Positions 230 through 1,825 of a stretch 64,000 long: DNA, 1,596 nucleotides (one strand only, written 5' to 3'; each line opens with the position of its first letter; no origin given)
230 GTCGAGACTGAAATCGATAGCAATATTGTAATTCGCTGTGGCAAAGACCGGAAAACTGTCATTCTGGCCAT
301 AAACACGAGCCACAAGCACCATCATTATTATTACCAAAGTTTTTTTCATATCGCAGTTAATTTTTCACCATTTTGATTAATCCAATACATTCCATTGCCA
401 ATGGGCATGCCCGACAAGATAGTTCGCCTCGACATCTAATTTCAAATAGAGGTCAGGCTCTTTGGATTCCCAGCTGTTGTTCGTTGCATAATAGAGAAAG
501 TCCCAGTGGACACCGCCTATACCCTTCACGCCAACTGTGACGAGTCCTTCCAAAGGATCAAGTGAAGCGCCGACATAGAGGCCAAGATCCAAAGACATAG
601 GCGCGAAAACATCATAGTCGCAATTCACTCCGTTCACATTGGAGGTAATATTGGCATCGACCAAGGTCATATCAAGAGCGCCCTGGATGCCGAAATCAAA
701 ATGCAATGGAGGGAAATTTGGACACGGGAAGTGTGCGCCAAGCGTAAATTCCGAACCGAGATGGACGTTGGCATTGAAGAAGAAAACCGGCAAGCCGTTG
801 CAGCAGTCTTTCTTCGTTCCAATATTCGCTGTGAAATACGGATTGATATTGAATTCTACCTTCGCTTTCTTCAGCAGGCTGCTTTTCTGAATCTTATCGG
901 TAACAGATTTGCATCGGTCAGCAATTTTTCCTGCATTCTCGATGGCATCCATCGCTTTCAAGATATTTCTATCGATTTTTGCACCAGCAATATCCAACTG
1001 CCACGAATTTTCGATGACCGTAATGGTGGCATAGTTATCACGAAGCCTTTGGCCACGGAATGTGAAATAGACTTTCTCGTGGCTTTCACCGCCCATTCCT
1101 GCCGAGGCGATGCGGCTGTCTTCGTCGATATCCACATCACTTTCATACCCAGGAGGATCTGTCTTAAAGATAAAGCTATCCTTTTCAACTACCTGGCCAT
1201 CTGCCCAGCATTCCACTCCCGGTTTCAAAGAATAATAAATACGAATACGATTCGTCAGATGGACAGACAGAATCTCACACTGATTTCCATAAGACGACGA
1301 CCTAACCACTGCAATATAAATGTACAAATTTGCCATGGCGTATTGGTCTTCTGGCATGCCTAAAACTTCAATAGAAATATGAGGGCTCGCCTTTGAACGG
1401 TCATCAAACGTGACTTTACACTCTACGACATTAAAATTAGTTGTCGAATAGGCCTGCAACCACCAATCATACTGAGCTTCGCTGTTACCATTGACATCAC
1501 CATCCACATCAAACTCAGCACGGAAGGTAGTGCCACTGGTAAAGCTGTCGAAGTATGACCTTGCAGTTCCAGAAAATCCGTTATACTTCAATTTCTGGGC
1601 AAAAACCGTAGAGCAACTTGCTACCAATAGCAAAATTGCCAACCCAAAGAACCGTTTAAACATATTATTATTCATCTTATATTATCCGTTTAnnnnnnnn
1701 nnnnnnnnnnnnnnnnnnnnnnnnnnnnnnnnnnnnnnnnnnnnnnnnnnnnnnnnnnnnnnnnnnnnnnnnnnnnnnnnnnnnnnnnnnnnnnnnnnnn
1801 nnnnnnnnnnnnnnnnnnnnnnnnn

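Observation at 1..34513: A 34-kb co-directional locus: T9SS-cargo repeat protein, TPR sensor kinase and NarL-type regulator, followed by a 28-kb gene and then two unknown secreted proteins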

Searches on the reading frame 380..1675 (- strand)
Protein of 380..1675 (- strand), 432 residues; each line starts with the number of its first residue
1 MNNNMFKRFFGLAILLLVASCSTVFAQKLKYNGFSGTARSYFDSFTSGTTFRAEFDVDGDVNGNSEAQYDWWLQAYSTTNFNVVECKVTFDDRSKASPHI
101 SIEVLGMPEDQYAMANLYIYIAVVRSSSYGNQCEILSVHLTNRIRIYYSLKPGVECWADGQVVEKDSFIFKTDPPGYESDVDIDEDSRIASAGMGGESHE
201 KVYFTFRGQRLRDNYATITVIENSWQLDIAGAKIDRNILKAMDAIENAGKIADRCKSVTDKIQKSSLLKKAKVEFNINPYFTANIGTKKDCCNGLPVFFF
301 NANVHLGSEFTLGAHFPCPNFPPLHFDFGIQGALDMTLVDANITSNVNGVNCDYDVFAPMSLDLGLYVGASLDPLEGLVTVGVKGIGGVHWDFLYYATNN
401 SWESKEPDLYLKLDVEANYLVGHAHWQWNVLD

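Call 9: search_protein_families(library=pfam, proteins=[window:380-1675:-], max_evalue=0.01)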
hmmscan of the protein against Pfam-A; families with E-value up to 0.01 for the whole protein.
window:380-1675:- (432 aa): 1 family
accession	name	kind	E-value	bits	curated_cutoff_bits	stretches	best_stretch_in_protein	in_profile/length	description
PF20224.3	DUF6583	-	0.0025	17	27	1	198-278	146-227/473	Family of unknown function (DUF6583)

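Call 11: search_protein_families(library=ncbifam, proteins=[window:380-1675:-], max_evalue=0.01)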
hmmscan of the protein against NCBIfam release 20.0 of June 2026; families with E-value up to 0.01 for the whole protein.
window:380-1675:- (432 aa): 0 families

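Call 12: find_homologous_proteins(query=window:380-1675:-)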
Query window:380-1675:- (432 aa): 3 proteins with E <= 0.001 among 3955 candidates.
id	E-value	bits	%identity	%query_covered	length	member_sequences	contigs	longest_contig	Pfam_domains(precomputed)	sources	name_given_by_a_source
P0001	1.5e-290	981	98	99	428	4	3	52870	-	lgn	-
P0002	4.2e-219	746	75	100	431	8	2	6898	-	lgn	-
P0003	7.4e-198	676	67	99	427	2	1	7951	-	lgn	-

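Call 13: find_encoding_contigs(protein=window:380-1675:-, flank=10000, max_places=6)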
Protein window:380-1675:- (432 aa): no gene with exactly this product is on record in the collection.

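Call 14: find_encoding_contigs(protein=P0001, flank=10000, max_places=4)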
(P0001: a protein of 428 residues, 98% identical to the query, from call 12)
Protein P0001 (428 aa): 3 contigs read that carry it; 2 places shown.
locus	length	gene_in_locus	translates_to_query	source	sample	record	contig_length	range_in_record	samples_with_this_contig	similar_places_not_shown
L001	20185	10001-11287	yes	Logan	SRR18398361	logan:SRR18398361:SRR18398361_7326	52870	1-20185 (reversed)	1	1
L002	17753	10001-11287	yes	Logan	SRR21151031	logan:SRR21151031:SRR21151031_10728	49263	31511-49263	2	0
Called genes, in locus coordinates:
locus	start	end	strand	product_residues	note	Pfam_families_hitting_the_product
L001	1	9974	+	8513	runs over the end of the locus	-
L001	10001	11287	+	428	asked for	-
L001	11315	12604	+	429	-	PF02412:TSP_3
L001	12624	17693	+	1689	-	PF24595:DUF7619 (faint)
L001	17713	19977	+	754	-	-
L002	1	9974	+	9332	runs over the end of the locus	-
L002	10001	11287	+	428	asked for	-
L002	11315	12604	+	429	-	PF02412:TSP_3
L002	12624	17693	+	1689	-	PF24595:DUF7619 (faint)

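Call 15: find_encoding_contigs(protein=P0002, flank=10000, max_places=4)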
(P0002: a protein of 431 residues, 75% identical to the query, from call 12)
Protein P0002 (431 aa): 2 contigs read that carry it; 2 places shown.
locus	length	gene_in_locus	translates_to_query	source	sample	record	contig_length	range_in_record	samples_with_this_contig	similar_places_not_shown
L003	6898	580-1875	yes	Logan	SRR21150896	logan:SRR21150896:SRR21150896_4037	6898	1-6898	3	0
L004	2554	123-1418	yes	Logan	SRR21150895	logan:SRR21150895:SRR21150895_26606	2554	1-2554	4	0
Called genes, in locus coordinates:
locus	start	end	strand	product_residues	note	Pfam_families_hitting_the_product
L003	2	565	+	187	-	?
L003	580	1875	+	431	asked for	-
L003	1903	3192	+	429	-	PF02412:TSP_3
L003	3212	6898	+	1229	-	?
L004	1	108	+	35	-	?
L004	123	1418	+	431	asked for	-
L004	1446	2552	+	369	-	?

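Call 16: find_encoding_contigs(protein=P0003, flank=10000, max_places=4)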
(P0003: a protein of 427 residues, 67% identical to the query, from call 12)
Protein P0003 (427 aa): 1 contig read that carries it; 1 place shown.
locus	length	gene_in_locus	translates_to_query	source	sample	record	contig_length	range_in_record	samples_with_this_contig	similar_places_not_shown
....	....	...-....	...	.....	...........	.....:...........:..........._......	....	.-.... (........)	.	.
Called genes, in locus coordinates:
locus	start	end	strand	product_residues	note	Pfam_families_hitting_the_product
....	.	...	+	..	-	?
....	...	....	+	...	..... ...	-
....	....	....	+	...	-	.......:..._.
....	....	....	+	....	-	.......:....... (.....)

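Call 19: search_protein_families(library=pfam, proteins=[L001:11315-12601:+, L001:12624-17690:+, L001:17713-19974:+], max_evalue=1)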
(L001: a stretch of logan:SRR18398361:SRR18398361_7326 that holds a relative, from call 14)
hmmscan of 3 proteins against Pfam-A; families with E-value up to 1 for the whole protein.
L001:11315-12601:+ (429 aa): 4 families
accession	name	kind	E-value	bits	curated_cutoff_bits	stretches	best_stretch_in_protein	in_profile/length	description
PF02412.23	TSP_3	-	9.8e-43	144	25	7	380-414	2-36/36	Thrombospondin type 3 repeat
PF10080.14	FtrD-like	-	0.093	13.3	26.3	0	283-323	27-62/101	Membrane iron-sulfur containing protein FtrD-like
PF04945.19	YHS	-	0.13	12.7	30.3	0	162-177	20-35/47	YHS domain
PF24730.1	DUF7682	-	0.2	11.6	27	0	286-296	9-19/23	Zinc-binding Domain of unknown function (DUF7682)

L001:12624-17690:+ (1689 aa): 2 families
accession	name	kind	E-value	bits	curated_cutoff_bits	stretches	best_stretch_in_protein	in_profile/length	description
PF24595.1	DUF7619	-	1.2e-09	38.7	27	2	789-834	90-131/133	Domain of unknown function (DUF7619)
PF05590.16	DUF769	-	0.039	13.6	21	1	1219-1259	191-231/259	Xylella fastidiosa protein of unknown function (DUF769)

L001:17713-19974:+ (754 aa): 2 families
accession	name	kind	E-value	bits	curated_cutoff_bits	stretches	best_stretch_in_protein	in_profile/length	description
PF18962.6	Por_Secre_tail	-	0.00042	21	27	1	703-748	21-74/75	Secretion system C-terminal sorting domain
PF02585.22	PIG-L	-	0.24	12.3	28.2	0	509-549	5-44/129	GlcNAc-PI de-N-acetylase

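Call 32: search_protein_representatives(alignment_id=A1)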
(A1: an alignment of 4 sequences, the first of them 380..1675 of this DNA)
Query: 4 sequences, 430 profile positions. Proteins with E-value up to 0.001 (for the whole library): 40; up to 1e-10: 15; up to 1e-30: 6. The best 40 are listed.
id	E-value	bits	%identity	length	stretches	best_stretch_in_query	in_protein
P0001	1.9e-280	946.3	-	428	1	1-430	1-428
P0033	5.3e-73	262.7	-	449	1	1-429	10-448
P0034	1.0e-50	189.3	-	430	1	5-430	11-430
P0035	4.3e-50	187.2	-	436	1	4-430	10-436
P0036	2.6e-32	128.7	-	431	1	118-429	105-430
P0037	6.4e-31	124.1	-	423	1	118-428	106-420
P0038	1.5e-30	122.9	-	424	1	118-427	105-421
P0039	1.7e-24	102.9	-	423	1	118-430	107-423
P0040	9.2e-19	84.0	-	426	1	20-388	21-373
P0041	1.6e-18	83.2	-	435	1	10-393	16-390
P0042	1.2e-17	80.4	-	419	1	1-426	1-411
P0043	1.9e-14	69.8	-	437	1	119-413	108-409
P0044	1.7e-13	66.6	-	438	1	120-327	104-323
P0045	1.3e-12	63.7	-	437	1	119-430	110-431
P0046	4.1e-11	58.8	-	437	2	118-323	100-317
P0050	2.1e-08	49.9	-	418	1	117-427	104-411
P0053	7.1e-08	48.1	-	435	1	117-392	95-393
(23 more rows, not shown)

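Call 33: predict_structure(alignment_id=A1)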
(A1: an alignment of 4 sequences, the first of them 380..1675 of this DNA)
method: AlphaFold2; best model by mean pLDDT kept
length: 432 residues; sequences in the alignment: 4
mean_pLDDT: 38.5   pTM: 0.27
mean pLDDT of the five models: 38.5, 36.8, 36.2, 34.7, 30.6
residues with pLDDT >= 90: 0; 70-90: 14; 50-70: 71; < 50: 347
segments of 3 or more residues with pLDDT < 50: 1-48, 110-115, 141-314, 316-432
pLDDT, mean of each block of 10 residues (from residue 1): 35 26 24 33 39 54 61 65 70 68 58 50 63 54 36 33 39 32 28 23 22 23 21 26 34 38 43 39 32 30 37 43 41 41 31 36 43 33 36 33 34 30 22 23
secondary structure, 60 per line:
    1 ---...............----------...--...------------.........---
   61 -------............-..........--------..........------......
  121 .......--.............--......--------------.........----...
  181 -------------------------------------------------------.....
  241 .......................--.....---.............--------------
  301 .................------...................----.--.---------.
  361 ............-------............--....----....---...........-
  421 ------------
elements in order: H4-18 E29-31 E34-36 E49-57 E68-79 E81-90 E99-108 E115-127 E130-142 E145-150 E168-173 H236-263 H266-270 E274-286 E301-317 E324-342 E360-372 E380-391 E394-397 E402-405 E409-419
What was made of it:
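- Tried and rejected: AF2 of the ~430-aa protein with 4 sequences gave pLDDT 38 and was unusable (call 33).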

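Call 38: find_homologous_proteins(query=A2)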
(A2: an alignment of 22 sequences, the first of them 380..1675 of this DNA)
Query A2 (22 sequences) (432 aa, profile of the alignment): 4 proteins with E <= 0.001 among 7535 candidates.
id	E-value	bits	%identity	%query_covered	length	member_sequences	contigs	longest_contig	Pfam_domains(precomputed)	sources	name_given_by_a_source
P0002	6.4e-143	495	75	100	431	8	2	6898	-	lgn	-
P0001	4.6e-142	492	98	99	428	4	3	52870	-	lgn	-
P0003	7.7e-140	485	67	99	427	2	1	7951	-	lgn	-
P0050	4.6e-119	416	22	97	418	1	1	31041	-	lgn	-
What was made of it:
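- Tried and rejected: With the 22-sequence profile it returned just 4 proteins (call 38).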

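Call 39: find_encoding_contigs(protein=P0050, flank=10000, max_places=3)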
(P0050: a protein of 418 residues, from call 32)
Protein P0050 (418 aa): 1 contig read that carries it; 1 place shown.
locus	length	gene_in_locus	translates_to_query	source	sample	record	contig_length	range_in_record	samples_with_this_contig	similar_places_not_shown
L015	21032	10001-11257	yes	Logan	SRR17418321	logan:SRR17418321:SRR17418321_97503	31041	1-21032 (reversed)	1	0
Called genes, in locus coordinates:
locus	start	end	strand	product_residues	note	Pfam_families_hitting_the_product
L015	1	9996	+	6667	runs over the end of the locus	?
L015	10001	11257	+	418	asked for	-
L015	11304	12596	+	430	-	PF02412:TSP_3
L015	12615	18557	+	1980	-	PF24595:DUF7619 (weak)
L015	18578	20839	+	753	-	PF18962:Por_Secre_tail (faint)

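Call 47: find_related_loci(query=A4, collection=genome_contigs, flank=10000)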
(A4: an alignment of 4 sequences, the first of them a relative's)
Query A4 (754 aa) in genome_contigs; peptide patterns used: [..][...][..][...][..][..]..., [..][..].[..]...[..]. (x = any residue, [..] = any of these).
196 stretches matched a pattern; 35 encode a relative of the query (tblastn E <= 1e-3); 35 distinct loci.
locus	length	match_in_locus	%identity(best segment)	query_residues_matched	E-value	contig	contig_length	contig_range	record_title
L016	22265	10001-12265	82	1-749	0e+0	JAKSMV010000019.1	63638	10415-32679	MAG: Bacteroidales bacterium isolate Horse_feces134 MAG134_19, whole genome shotgun sequence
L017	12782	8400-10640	84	1-749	0e+0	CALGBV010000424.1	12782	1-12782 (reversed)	MAG TPA_asm: uncultured Bacteroidales bacterium isolate SRR6425747_bin.37_CONCOCT_v1.1_MAG genome assembly, contig: ERZ1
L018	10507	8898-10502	64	1-542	0e+0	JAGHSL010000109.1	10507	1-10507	MAG: Candidatus Limimorpha equi isolate E1_MB2_99 c_000001301840, whole genome shotgun sequence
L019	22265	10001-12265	45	1-750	0e+0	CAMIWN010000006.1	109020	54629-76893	MAG: uncultured Bacteroidales bacterium isolate SRR12081302_bin.27_metaWRAP_v1.3_MAG genome assembly, contig: ERZ1228977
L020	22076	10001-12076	34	12-749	6e-55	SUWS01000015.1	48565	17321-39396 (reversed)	MAG: Lentimicrobiaceae bacterium isolate SIG104 NODE_3534_length_48565_cov_15.111524, whole genome shotgun sequence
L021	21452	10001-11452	33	33-749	2e-42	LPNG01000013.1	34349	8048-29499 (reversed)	MAG: bacterium F082 isolate F082 scaffold_12, whole genome shotgun sequence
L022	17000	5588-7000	33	33-740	3e-41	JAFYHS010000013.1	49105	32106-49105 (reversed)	MAG: Bacteroidales bacterium isolate RGIG7101 Water_buffalos_Abomasum-1__c33, whole genome shotgun sequence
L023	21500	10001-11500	30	27-749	7e-41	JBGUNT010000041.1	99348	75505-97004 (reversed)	MAG: Candidatus Limimorpha sp. isolate ruminal_MAG_203 ruminal_MAG_203_contig_0041, whole genome shotgun sequence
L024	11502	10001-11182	29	376-749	6e-36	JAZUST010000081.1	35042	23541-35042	MAG: Bacteroidales bacterium isolate T1900044842_TS20190308.MAGScoT_cleanbin_000012 SGB_2950_k141_1071085, whole genome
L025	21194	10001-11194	29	372-751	1e-35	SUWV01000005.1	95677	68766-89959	MAG: Lentimicrobiaceae bacterium isolate SIG107 NODE_1331_length_95677_cov_15.037656, whole genome shotgun sequence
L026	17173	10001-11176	30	376-749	1e-35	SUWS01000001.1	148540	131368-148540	MAG: Lentimicrobiaceae bacterium isolate SIG104 NODE_428_length_148540_cov_14.860760, whole genome shotgun sequence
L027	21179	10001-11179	30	376-750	3e-34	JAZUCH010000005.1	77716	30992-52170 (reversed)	MAG: Bacteroidales bacterium isolate T1900045314_YK20190003.MAGScoT_cleanbin_000021 SGB_6272_k141_256947, whole genome s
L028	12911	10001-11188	29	372-749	1e-33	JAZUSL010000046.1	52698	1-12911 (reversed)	MAG: Bacteroidales bacterium isolate T1900044846_TS20190312.MAGScoT_cleanbin_000007 SGB_2975_k141_400583, whole genome s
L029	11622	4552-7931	29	3-749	8e-34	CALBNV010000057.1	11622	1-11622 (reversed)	MAG TPA_asm: uncultured Bacteroidales bacterium isolate SRR6425756_bin.24_CONCOCT_v1.1_MAG genome assembly, contig: ERZ1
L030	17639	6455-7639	29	376-749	8e-34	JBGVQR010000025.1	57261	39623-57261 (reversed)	MAG: Candidatus Limimorpha sp. isolate fecal_MAG_16 fecal_MAG_16_contig_0025, whole genome shotgun sequence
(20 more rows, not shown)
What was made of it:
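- The habitat is fibre-degrading gut communities, judging from the MAG titles (call 47).
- Tried and rejected: I anchored the single genome scan on the 754-aa family instead (call 47).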

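Call 49: predict_structure(alignment_id=A2)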
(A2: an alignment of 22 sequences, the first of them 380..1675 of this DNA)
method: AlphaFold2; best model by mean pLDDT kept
length: 432 residues; sequences in the alignment: 22
mean_pLDDT: 76.9   pTM: 0.50
mean pLDDT of the five models: 76.9, 76.8, 74.5, 72.8, 69.5
residues with pLDDT >= 90: 62; 70-90: 241; 50-70: 118; < 50: 11
segments of 3 or more residues with pLDDT < 50: 26-28, 227-234
pLDDT, mean of each block of 10 residues (from residue 1): 76 82 53 80 78 86 76 93 91 91 88 84 88 91 86 81 88 88 90 79 88 85 56 50 64 66 62 69 68 74 69 77 79 71 56 60 81 69 84 71 79 82 81 65
secondary structure, 60 per line:
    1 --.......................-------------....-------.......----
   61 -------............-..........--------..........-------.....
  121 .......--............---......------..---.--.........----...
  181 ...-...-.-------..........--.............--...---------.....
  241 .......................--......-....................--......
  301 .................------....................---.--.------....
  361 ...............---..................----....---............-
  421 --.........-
elements in order: H3-25 E39-42 E50-56 E68-79 E81-90 E99-108 E116-127 E130-141 E145-150 E168-173 E181-183 E197-206 E209-221 E224-226 H236-263 H266-271 E273-292 E295-317 E324-343 E357-375 E379-396 E401-404 E408-419 E423-431
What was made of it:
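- Tried and rejected: Rerunning with 22 sequences gave pLDDT 77 (call 49).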

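Call 55: fold_search(model_id=the predicted structure, library=pdb)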
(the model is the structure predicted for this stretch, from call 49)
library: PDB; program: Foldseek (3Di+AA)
matches with E <= 10: 785; with E <= 0.001: 8
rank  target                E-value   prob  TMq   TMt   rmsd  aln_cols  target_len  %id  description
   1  6meq                  2.1e-04  0.93  0.15  0.16  20.8       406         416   10  PcdhgB3 EC1-4 in 50 mM HEPES (released 2019-09-04)
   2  5szm_A                2.2e-04  0.94  0.14  0.14  22.8       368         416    8  Protocadherin gamma A8 extracellular cadherin domains 1-4 (released 2016-10-19)
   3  7rgf_A                4.1e-04  0.92  0.15  0.15  20.9       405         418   10  Protocadherin gammaC4 EC1-4 crystal structure disrupted trans interface (released 2022-03-16)
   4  5t89_X                4.1e-04  0.89  0.17  0.14  22.4       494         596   11  Crystal structure of VEGF-A in complex with VEGFR-1 domains D1-6 (released 2017-02-01)
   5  6vfp_A                4.7e-04  0.80  0.14  0.14  22.2       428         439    8  Crystal structure of human protocadherin 1 EC1-EC4 (released 2020-03-11)
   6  6bx7                  5.7e-04  0.80  0.14  0.14  22.3       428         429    8  Crystal Structure of Human Protocadherin-1 EC1-4 (released 2018-12-19)
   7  6vfr_A                7.2e-04  0.87  0.16  0.16  20.6       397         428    9  Crystal structure of human protocadherin 18 EC1-EC4 (released 2020-03-11)
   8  5dzv_B                8.8e-04  0.77  0.17  0.14  30.8       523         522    9  Protocadherin alpha 7 extracellular cadherin domains 1-5 (released 2016-05-04)
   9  7jgz_A                1.1e-03  0.84  0.15  0.16  20.6       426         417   10  Protocadherin gammaC4 EC1-4 crystal structure (released 2021-07-14)
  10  4liq_E                1.2e-03  0.72  0.15  0.14  21.0       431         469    7  Structure of the extracellular domain of human CSF-1 receptor in complex with the Fab fragment of RG7155 (released 2014-06-18)
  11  5szo_A                1.4e-03  0.63  0.14  0.14  22.8       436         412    7  Protocadherin Gamma B7 extracellular cadherin domains 1-4 P41212 crystal form (released 2016-10-19)
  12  4u7m                  1.6e-03  0.72  0.13  0.17  16.3       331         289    8  LRIG1 extracellular domain: Structure and Function Analysis (released 2015-04-08)
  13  6vg4_A                2.2e-03  0.41  0.14  0.10  47.2       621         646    9  Human protocadherin 10 ectodomain (released 2020-03-11)
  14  5szo_B                2.4e-03  0.75  0.15  0.15  21.4       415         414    7  Protocadherin Gamma B7 extracellular cadherin domains 1-4 P41212 crystal form (released 2016-10-19)
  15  8d40_B                2.7e-03  0.54  0.15  0.15  32.6       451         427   10  Crystal structure of human CELSR1 EC1-4 (released 2023-08-30)
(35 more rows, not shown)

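Call 59: search_solved_structures(query=L001:12624-17690:+, max_evalue=0.1)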
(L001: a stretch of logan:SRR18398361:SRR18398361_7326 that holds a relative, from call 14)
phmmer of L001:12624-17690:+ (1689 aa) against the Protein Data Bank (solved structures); distinct sequences matched with E-value up to 0.1: 0.

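Call 61: search_solved_structures(query=L001:17713-19974:+, max_evalue=0.1)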
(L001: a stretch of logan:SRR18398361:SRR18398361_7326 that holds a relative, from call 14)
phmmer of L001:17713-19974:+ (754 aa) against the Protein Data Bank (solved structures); distinct sequences matched with E-value up to 0.1: 2.
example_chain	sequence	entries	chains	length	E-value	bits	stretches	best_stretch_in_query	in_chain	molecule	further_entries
3f85_A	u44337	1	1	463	1.5e-07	33.6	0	147-257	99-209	homo trimeric fusion of CFA/I fimbrial subunits B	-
3f84_A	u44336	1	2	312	0.00098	21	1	147-257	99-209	CFA/I fimbrial subunit B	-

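Call 62: search_protein_families(library=ncbifam, proteins=[L001:11315-12601:+, L001:12624-17690:+, L001:17713-19974:+], max_evalue=0.1)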
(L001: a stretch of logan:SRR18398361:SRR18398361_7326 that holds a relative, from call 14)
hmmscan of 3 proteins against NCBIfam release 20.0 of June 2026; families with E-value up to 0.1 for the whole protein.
L001:11315-12601:+ (429 aa): 2 families
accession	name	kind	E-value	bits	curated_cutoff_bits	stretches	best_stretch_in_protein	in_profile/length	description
NF047638.1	throspo3_MtsC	equivalog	9.3e-59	199.4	350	3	332-427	64-159/428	cell-cell cohesion MYXO-CTERM protein MtsC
NF045500.1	Omp28_seleno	equivalog_domain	8.8e-39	133.9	200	6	329-370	269-310/377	Omp28-related selenoprotein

L001:12624-17690:+ (1689 aa): 1 family
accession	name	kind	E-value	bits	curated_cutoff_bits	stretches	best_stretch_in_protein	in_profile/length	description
TIGR04183.1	Por_Secre_tail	domain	2e-05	24.5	23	1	1613-1689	2-72/72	T9SS type A sorting domain-containing protein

L001:17713-19974:+ (754 aa): 1 family
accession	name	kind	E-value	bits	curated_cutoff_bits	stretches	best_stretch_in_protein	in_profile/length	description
TIGR04183.1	Por_Secre_tail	domain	2.4e-06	27.4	23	1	698-749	15-71/72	T9SS type A sorting domain-containing protein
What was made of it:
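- On T9SS type A cargo (C-terminal sorting domain, TIGR04183 / PF18962): No CTD hit on the last 700 aa at E<=1 (call 19), nor on the last 436 aa in NCBIfam (call 62). TIGR04183 scores 24.5 and 27.4 bits against a cutoff of 23 (call 62).
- On Polymorphic toxin / CDI-Rhs-type systems: The variable neighbours are secreted ~430-aa proteins with no toxin or immunity domains (calls 9, 11, 19, 62).
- The tail does not match TIGR04183, PF18962 or the type B models (calls 19, 62). The TSP protein's best NCBIfam hit is the Myxococcus cell-cell cohesion protein MtsC, but only through its repeats: 199 bits against a cutoff of 350 (call 62).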
